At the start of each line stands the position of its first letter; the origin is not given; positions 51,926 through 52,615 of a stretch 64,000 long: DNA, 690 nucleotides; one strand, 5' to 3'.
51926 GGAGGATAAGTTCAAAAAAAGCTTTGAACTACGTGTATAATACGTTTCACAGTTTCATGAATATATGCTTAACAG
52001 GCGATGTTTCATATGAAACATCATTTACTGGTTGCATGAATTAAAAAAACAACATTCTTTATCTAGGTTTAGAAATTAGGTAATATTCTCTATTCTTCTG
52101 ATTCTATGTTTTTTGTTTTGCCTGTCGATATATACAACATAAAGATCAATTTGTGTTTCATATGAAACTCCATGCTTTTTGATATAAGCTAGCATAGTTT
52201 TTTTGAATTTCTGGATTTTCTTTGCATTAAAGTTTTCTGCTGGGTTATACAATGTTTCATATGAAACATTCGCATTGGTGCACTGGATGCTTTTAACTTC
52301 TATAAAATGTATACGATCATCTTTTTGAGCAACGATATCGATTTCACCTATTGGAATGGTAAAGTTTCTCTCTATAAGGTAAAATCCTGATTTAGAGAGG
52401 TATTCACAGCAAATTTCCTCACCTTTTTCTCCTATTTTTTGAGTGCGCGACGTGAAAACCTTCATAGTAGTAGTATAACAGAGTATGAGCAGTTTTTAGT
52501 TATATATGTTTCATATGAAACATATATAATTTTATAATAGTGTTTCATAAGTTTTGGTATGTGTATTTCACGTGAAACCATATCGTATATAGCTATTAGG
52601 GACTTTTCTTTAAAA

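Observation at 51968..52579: Dense cluster of parS-like palindromes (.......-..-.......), two of them inside the yraN-like coding sequence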

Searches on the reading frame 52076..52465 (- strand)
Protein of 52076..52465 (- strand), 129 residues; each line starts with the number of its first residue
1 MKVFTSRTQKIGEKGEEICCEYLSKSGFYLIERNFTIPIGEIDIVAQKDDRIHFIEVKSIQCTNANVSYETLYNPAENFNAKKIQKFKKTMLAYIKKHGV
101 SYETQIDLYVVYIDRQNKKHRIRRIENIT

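Call 7: search_protein_families(library=pfam, proteins=[window:52076-52465:-], max_evalue=0.01)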
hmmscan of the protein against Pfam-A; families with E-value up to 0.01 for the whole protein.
window:52076-52465:- (129 aa): 3 families
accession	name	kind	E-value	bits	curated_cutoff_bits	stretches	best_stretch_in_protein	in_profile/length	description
PF02021.23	UPF0102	-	1.8e-16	60.7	23.6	1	15-108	1-77/80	Uncharacterised protein family UPF0102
PF08378.17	NERD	-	6.7e-08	33.5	22.1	1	12-87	2-91/111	Nuclease-related domain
PF01939.22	NucS_C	-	0.00028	21.3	24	1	24-86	16-77/124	Endonuclease NucS C-terminal domain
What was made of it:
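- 52076..52465 (-): yraN/UPF0102 gene (129 aa, PD-(D/E)xK nuclease fold). It is the conserved host of the array. Pfam PF02021, 60.7 bits against a cut-off of 23.6 (call 7).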

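Call 11: find_encoding_contigs(protein=window:52076-52465:-, flank=10000, max_places=10)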
Protein window:52076-52465:- (129 aa): 22 contigs read that carry it; 10 places shown.
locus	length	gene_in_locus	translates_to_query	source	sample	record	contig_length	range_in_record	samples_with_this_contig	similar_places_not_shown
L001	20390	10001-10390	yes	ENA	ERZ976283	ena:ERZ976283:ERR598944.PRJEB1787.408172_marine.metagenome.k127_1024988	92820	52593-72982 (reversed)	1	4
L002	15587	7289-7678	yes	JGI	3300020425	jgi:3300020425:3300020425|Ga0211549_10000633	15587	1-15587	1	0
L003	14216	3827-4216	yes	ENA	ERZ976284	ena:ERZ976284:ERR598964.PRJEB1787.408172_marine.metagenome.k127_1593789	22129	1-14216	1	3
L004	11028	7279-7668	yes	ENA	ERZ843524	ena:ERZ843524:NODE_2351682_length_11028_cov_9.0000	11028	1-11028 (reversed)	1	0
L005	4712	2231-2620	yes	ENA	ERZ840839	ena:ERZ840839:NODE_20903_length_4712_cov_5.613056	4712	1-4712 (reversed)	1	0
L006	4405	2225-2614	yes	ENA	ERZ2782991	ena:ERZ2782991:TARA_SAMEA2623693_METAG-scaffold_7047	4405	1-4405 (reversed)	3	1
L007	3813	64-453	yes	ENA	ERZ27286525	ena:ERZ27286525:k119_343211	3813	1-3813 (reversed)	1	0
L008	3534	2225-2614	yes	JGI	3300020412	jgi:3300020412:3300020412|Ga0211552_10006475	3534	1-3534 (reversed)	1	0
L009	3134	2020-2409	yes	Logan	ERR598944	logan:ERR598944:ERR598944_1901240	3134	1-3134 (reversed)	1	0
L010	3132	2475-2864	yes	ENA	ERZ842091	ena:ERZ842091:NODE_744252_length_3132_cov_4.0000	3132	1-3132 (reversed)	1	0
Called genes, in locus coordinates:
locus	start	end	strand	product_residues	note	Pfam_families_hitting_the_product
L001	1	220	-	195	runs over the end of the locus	PF13539:Peptidase_M15_4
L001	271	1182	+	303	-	PF02899:Phage_int_SAM_1, PF13102:Phage_int_SAM_5 (weak), PF13495:Phage_int_SAM_4 (weak), PF00589:Phage_integrase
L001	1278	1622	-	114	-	-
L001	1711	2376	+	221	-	PF01209:Ubie_methyltran, PF13489:Methyltransf_23, PF02353:CMAS, PF13847:Methyltransf_31, PF08241:Methyltransf_11, PF08242:Methyltransf_12, PF13649:Methyltransf_25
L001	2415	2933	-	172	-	-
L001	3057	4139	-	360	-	PF00487:FA_desaturase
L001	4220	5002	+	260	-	PF03372:Exo_endo_phos, PF14529:Exo_endo_phos_2 (weak)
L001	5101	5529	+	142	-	-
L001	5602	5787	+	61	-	-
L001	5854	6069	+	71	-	-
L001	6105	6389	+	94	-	-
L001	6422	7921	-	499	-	PF01743:PolyA_pol, PF12627:PolyA_pol_RNAbd, PF01966:HD, PF13735:tRNA_NucTran2_2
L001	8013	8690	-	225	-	-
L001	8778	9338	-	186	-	-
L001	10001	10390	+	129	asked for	PF08378:NERD, PF02021:UPF0102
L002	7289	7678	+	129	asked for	PF08378:NERD, PF02021:UPF0102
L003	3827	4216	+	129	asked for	PF08378:NERD, PF02021:UPF0102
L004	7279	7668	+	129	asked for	PF08378:NERD, PF02021:UPF0102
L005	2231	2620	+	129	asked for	PF08378:NERD, PF02021:UPF0102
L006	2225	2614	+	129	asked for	PF08378:NERD, PF02021:UPF0102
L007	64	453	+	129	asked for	PF08378:NERD, PF02021:UPF0102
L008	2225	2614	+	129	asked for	PF08378:NERD, PF02021:UPF0102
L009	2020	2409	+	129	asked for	PF08378:NERD, PF02021:UPF0102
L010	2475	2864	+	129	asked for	PF08378:NERD, PF02021:UPF0102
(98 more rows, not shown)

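Call 19: list_cluster_members(proteins=[window:52076-52465:-, window:16956-18335:-, window:51447-51965:+])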
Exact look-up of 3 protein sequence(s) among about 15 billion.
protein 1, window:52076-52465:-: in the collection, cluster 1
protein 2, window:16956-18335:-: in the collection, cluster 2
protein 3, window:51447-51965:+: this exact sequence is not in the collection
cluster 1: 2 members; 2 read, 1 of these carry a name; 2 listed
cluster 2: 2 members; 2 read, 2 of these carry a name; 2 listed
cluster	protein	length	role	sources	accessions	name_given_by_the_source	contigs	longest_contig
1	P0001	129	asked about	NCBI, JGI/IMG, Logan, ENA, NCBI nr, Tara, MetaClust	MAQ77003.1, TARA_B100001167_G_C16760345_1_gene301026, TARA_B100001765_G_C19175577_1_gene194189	hypothetical protein CL684_00520 [Candidatus Campbellbacteria bacterium] | hypothetical protein [Candidatus Campbellbacteria bacterium] | strand:- start:309 stop:698 length:390 start_codon:yes stop_codon:yes gene_type:complete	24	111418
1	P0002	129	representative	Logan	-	-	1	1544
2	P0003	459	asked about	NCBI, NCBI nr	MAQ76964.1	chromosomal replication initiator protein DnaA [Candidatus Campbellbacteria bacterium]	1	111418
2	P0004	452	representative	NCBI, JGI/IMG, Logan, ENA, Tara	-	strand:- start:8954 stop:10312 length:1359 start_codon:yes stop_codon:yes ...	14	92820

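Call 36: find_homologous_proteins(query=window:52076-52465:-, max_evalue=0.001)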
Query window:52076-52465:- (129 aa): 37 proteins with E <= 0.001 among 37 candidates.
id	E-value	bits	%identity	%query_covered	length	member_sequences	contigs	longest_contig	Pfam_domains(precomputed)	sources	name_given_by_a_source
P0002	1.0e-77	276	98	100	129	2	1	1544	PF02021.24,PF08378.18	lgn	-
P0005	3.8e-37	145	55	87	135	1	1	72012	PF02021.24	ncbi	-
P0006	3.0e-35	139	58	99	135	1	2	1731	PF02021.24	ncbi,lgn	-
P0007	2.0e-33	133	58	99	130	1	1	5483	PF02021.24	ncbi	-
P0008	1.5e-30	124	53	91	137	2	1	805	PF02021.24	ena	-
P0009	1.7e-23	101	45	99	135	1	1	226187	PF02021.24,PF08378.18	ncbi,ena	-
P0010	5.3e-23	99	57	78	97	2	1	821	PF02021.24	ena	-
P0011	1.3e-22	98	45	99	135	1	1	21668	PF02021.24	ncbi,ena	-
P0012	2.5e-22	97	42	99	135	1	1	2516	PF02021.24,PF08378.18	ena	-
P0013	2.9e-22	97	44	99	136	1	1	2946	PF02021.24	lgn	-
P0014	5.7e-22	96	44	99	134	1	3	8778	PF02021.24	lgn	-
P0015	1.7e-21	95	45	99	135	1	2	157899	PF02021.24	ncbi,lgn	-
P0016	4.0e-21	93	40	99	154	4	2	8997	PF02021.24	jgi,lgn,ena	-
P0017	1.0e-20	92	42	99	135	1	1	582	PF02021.24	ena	-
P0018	1.3e-20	92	43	99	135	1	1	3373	PF02021.24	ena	-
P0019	1.6e-20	91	43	99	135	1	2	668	PF02021.24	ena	-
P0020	2.0e-20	91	41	99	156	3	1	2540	PF02021.24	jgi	-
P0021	8.3e-20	89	42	99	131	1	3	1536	PF02021.24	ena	-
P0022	2.2e-19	88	40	99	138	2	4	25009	PF02021.24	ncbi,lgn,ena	-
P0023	3.5e-19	87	59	64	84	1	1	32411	PF02021.24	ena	-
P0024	9.5e-19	86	45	93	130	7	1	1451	PF02021.24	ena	-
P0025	2.1e-18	85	59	64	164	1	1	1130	PF02021.24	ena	-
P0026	2.1e-18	85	41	99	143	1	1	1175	PF02021.24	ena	-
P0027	2.5e-18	84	43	99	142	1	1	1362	PF02021.24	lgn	-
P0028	5.4e-18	83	40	99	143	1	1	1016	PF02021.24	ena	-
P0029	2.3e-17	81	46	77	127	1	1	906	PF02021.24,PF08378.18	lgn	-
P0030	6.8e-17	80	43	92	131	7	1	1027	PF02021.24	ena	-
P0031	8.3e-17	79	38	98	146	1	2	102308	PF02021.24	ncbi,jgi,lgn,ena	jgi:putative endonuclease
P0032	1.1e-16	79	38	95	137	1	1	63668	PF02021.24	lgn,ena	-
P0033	4.8e-15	74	46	78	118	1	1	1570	PF02021.24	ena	-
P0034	1.2e-13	69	41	100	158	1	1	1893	PF02021.24,PF08378.18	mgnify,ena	mgnify:FL=1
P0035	3.0e-13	68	39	100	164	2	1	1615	PF02021.24,PF08378.18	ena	-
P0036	5.5e-13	67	39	99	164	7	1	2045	PF02021.24,PF08378.18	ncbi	-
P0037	8.2e-9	54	35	93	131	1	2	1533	PF02021.24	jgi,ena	-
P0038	6.6e-8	51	31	95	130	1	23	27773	PF02021.24,PF08378.18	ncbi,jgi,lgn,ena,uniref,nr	ncbi:MAG: hypothetical protein A2934_05465 [Candidatus Sungbacteria bacterium RIFCSPLOWO2_01_FULL_47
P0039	1.5e-7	50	35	98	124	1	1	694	PF02021.24,PF08378.18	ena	-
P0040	1.7e-7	49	56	37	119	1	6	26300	PF02021.24,PF08378.18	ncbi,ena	-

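Call 38: find_encoding_contigs(protein=P0009, flank=10000, max_places=2)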
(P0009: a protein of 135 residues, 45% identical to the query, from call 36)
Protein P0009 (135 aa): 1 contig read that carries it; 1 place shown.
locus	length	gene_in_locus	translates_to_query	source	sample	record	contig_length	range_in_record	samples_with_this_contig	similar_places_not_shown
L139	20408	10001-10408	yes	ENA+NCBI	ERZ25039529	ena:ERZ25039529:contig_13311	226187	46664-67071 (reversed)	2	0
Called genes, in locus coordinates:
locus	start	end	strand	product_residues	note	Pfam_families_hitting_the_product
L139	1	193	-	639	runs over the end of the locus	PF00580:UvrD-helicase, PF01443:Viral_helicase1 (faint), PF13245:AAA_19, PF13604:AAA_30 (faint), PF13087:AAA_12 (faint), PF13361:UvrD_C, PF13538:UvrD_C_2 (faint)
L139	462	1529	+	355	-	PF01476:LysM, PF23446:LysM1_NFP_LYK (faint), PF23462:LysM3_NFP (faint), PF23473:LysM3_LYK4_5 (weak), PF01476:LysM, PF23473:LysM3_LYK4_5 (weak), PF01551:Peptidase_M23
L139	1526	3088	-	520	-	PF05362:Lon_C (faint), PF00004:AAA (faint), PF13541:ChlI, PF01078:Mg_chelatase, PF07728:AAA_5, PF00493:MCM (weak), PF13335:Mg_chelatase_C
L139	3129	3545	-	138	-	PF01258:zf-dskA_traR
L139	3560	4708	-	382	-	-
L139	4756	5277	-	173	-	PF01936:NYN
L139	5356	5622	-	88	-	PF00312:Ribosomal_S15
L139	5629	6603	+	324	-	PF02899:Phage_int_SAM_1, PF13495:Phage_int_SAM_4 (weak), PF00589:Phage_integrase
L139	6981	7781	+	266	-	PF03372:Exo_endo_phos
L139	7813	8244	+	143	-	-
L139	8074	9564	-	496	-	PF01743:PolyA_pol, PF12627:PolyA_pol_RNAbd, PF01966:HD, PF13735:tRNA_NucTran2_2 (faint)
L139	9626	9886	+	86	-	-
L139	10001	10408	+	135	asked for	PF08378:NERD (faint), PF02021:UPF0102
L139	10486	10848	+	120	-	PF08209:Sgf11 (weak), PF12647:RNHCP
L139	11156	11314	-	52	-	-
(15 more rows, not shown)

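Call 39: find_encoding_contigs(protein=P0015, flank=10000, max_places=2)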
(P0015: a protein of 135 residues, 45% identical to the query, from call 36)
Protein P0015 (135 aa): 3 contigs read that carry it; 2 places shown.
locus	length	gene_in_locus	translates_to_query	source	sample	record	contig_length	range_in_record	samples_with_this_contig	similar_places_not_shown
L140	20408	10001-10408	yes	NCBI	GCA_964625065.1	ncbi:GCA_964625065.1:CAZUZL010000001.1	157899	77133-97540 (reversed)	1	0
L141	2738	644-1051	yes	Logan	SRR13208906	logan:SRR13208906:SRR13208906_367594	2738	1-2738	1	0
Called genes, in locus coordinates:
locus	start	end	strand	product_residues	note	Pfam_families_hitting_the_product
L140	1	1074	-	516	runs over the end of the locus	PF13541:ChlI, PF01078:Mg_chelatase, PF05496:RuvB_N (faint), PF00004:AAA (faint), PF07728:AAA_5, PF00493:MCM (weak), PF13335:Mg_chelatase_C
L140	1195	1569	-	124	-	PF01258:zf-dskA_traR (faint)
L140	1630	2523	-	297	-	-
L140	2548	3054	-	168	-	PF01936:NYN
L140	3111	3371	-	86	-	PF00312:Ribosomal_S15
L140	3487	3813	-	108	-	-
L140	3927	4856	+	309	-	PF02899:Phage_int_SAM_1, PF13102:Phage_int_SAM_5 (weak), PF13495:Phage_int_SAM_4 (faint), PF00589:Phage_integrase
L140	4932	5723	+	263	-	PF03372:Exo_endo_phos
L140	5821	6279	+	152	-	-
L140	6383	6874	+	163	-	-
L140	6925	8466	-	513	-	PF01743:PolyA_pol, PF12627:PolyA_pol_RNAbd, PF01966:HD, PF13735:tRNA_NucTran2_2 (weak)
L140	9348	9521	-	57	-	-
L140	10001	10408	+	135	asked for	PF02021:UPF0102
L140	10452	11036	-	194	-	-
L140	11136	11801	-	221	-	PF01427:Peptidase_M15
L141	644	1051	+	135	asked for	PF02021:UPF0102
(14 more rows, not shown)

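Call 40: find_encoding_contigs(protein=P0005, flank=10000, max_places=2)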
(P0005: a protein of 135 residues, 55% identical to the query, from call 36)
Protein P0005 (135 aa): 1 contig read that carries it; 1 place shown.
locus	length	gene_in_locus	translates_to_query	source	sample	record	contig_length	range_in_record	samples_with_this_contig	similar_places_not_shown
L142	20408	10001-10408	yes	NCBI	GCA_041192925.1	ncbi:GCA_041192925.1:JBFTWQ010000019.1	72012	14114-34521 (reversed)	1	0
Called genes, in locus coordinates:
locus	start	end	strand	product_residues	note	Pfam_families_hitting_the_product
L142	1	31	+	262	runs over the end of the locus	PF03372:Exo_endo_phos, PF14529:Exo_endo_phos_2 (faint)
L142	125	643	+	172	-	-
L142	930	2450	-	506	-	PF01743:PolyA_pol, PF12627:PolyA_pol_RNAbd, PF01966:HD, PF13735:tRNA_NucTran2_2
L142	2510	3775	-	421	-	PF00709:Adenylsucc_synt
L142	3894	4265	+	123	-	-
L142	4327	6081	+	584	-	PF01565:FAD_binding_4, PF02913:FAD-oxidase_C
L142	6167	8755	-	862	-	PF02384:N6_Mtase, PF01170:UPF0020, PF07669:Eco57I, PF20473:MmeI_Mtase (weak), PF13847:Methyltransf_31 (weak)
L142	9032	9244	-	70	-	-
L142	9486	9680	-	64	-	-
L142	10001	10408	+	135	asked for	PF02021:UPF0102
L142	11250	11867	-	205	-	PF04471:Mrr_cat, PF13156:Mrr_cat_2, PF22722:NA-iREase1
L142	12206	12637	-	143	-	-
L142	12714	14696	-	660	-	PF16927:HisKA_7TM, PF13185:GAF_2 (weak), PF01590:GAF (faint), PF00512:HisKA (weak), PF02518:HATPase_c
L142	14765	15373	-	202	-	-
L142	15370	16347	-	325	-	PF00899:ThiF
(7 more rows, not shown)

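Call 41: find_encoding_contigs(protein=P0031, flank=10000, max_places=2)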
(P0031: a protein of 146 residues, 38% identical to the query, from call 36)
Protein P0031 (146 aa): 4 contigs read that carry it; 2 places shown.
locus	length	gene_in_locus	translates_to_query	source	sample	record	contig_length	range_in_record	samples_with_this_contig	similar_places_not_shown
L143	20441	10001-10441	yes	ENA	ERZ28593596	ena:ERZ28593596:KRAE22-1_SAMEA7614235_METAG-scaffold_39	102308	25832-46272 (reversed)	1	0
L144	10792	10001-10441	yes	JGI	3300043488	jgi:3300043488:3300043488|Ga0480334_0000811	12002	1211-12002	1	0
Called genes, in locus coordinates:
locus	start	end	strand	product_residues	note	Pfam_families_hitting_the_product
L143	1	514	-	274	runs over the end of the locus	-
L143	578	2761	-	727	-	PF01138:RNase_PH, PF03725:RNase_PH_C (faint), PF01138:RNase_PH, PF00013:KH_1, PF00575:S1, PF24685:OB_RRP5_4th (faint)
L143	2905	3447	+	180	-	PF01936:NYN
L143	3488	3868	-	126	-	PF00312:Ribosomal_S15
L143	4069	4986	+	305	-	PF02899:Phage_int_SAM_1, PF13102:Phage_int_SAM_5 (weak), PF13495:Phage_int_SAM_4 (weak), PF00589:Phage_integrase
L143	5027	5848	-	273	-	PF01471:PG_binding_1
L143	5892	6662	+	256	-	PF03372:Exo_endo_phos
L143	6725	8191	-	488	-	PF26128:Gad2 (faint), PF01743:PolyA_pol, PF12627:PolyA_pol_RNAbd, PF01966:HD, PF13735:tRNA_NucTran2_2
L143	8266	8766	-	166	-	-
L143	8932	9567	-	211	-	PF01471:PG_binding_1, PF16656:Pur_ac_phosph_N (weak)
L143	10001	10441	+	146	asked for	PF02021:UPF0102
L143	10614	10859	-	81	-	-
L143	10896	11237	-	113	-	-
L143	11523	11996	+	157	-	-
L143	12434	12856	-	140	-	-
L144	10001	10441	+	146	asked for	PF02021:UPF0102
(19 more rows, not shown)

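Call 55: find_related_loci(query=A3, collection=metagenome_contigs, flank=10000)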
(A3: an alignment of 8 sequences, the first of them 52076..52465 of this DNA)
Query A3 (129 aa) in metagenome_contigs; peptide patterns used: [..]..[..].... (x = any residue, [..] = any of these).
599 stretches matched a pattern (row limit reached: there are more); 496 encode a relative of the query (tblastn E <= 1e-3); the best 80 are kept; 80 distinct loci.
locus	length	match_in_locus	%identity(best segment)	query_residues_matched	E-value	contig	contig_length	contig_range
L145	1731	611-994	58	1-128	2e-42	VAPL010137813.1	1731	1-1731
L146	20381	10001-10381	55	1-129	8e-39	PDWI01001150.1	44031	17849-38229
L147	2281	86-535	49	1-128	1e-37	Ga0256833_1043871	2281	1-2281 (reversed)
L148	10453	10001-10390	51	1-128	2e-37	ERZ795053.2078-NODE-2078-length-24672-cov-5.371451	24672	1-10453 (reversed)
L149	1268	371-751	53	1-128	9e-38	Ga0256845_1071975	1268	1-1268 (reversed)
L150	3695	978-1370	53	1-128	2e-35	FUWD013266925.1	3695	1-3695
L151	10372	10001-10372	49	1-122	5e-34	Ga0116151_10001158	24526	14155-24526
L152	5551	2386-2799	49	1-128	5e-34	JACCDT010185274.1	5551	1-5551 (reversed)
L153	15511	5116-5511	49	2-128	8e-33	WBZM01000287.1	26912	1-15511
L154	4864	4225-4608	47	1-128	9e-33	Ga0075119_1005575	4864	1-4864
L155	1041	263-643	47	2-123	2e-33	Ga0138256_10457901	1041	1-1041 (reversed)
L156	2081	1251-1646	46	2-128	3e-32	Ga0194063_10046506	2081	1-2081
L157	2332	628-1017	45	1-129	6e-31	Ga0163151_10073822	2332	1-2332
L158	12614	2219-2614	45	2-128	6e-31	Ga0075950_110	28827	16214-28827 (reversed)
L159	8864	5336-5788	43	1-128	2e-30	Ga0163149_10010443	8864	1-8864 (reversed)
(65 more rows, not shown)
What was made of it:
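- Tried and rejected: It was redone with 8 sequences (call 55).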

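Call 68: predict_structure(alignment_id=A4)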
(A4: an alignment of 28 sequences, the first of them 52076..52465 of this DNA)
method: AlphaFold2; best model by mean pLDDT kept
length: 129 residues; sequences in the alignment: 28
mean_pLDDT: 85.5   pTM: 0.79
mean pLDDT of the five models: 85.5, 84.6, 84.4, 83.7, 82.5
residues with pLDDT >= 90: 69; 70-90: 43; 50-70: 13; < 50: 4
segments of 3 or more residues with pLDDT < 50: 1-4
pLDDT, mean of each block of 10 residues (from residue 1): 63 93 97 93 95 93 68 68 89 92 89 88 84
secondary structure, 60 per line:
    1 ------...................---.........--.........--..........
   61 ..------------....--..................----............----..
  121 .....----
elements in order: H7-25 E29-37 E40-48 E51-62 H75-78 H81-98 E103-114 E119-125
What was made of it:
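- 52154..52169 (.): parS-like site 2, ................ (15/16). It lies inside yraN and encodes V100-S-Y-E-T104. The AF2 model places it at a loop/strand junction (call 68).
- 52253..52268 (.): parS-like site 3, a perfect TA core. It lies inside yraN and encodes V67-S-Y-E-T71. It falls in the low-confidence loop 63-74 of the AF2 model (call 68).
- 52076..52465 (-): AF2 model pLDDT 85.5 (call 68).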
